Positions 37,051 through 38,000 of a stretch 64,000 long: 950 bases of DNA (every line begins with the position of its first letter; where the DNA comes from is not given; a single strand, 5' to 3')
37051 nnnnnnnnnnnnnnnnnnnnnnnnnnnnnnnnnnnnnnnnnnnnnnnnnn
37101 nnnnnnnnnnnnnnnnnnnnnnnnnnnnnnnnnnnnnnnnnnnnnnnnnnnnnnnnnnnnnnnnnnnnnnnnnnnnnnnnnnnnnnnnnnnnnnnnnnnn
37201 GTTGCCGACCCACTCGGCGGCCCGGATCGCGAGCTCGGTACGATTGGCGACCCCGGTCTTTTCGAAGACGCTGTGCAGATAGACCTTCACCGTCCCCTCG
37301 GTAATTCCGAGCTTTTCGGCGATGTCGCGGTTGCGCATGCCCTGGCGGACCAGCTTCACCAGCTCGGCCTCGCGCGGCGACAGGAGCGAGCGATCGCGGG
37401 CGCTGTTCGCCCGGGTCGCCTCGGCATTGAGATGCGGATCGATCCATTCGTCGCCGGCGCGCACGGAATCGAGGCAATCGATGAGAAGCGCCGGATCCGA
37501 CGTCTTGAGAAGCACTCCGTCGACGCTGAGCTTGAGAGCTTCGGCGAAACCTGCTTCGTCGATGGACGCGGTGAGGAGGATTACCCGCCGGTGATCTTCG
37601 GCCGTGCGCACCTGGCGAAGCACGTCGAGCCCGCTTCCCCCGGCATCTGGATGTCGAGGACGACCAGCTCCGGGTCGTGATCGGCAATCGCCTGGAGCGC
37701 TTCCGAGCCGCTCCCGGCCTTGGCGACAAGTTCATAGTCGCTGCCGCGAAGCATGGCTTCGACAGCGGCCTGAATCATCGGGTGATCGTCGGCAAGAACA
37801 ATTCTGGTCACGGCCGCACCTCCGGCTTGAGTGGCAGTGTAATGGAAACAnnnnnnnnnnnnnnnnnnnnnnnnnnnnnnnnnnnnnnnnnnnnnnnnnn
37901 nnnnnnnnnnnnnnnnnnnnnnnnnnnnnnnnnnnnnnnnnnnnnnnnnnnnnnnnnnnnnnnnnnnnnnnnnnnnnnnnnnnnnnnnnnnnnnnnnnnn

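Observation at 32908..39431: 6.5-kb accessory module splits the GNAT-obg neighbourhood: two-component pair, novel secreted protein and TonB receptor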

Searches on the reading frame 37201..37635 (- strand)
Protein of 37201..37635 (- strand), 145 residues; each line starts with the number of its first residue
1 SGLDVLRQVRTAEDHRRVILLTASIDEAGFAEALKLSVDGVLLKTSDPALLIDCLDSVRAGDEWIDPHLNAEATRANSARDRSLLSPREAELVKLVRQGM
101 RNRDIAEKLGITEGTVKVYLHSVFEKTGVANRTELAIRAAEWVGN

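Call 13: search_protein_families(library=pfam, proteins=[window:37201-37635:-], max_evalue=0.01)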
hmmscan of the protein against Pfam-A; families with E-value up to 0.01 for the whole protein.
window:37201-37635:- (145 aa): 10 families
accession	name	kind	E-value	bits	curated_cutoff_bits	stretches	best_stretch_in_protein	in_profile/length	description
PF00196.25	GerE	-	7.3e-16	58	23.5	1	84-138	2-56/57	Bacterial regulatory proteins, luxR family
PF08281.18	Sigma70_r4_2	-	1.4e-08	34.7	25.7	1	85-121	11-48/54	Sigma-70, region 4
PF00072.30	Response_reg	-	6.2e-06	26.8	30.2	1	1-54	56-109/111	Response regulator receiver domain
PF13384.12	HTH_23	-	1e-05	25.6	24.6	1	89-121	7-39/50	Homeodomain-like domain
PF04545.22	Sigma70_r4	-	0.00041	20.2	24.1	1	85-125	5-46/50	Sigma-70, region 4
PF13518.12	HTH_28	-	0.00054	20.4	25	1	91-118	4-31/52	Helix-turn-helix domain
PF11268.13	DUF3071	-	0.00057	20.5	26.9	1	6-132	4-102/168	Protein of unknown function (DUF3071)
PF02796.21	HTH_7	-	0.0013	19.2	23.8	1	89-122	11-44/45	Helix-turn-helix domain of resolvase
PF13412.12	HTH_24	-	0.0014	18.6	21.9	1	99-120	17-38/48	Winged helix-turn-helix DNA-binding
PF19610.4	DUF6115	-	0.0032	18.3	27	1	82-118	96-129/134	Family of unknown function (DUF6115)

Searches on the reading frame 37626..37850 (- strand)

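Call 13: search_protein_families(library=pfam, proteins=[window:37626-37850:-], max_evalue=0.01)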
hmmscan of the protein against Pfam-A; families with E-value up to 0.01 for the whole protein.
window:37626-37850:- (75 aa): 1 family
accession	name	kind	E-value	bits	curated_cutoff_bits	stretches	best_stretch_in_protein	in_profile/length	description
PF00072.30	Response_reg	-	2.1e-12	47.6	30.2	1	17-74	1-57/111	Response regulator receiver domain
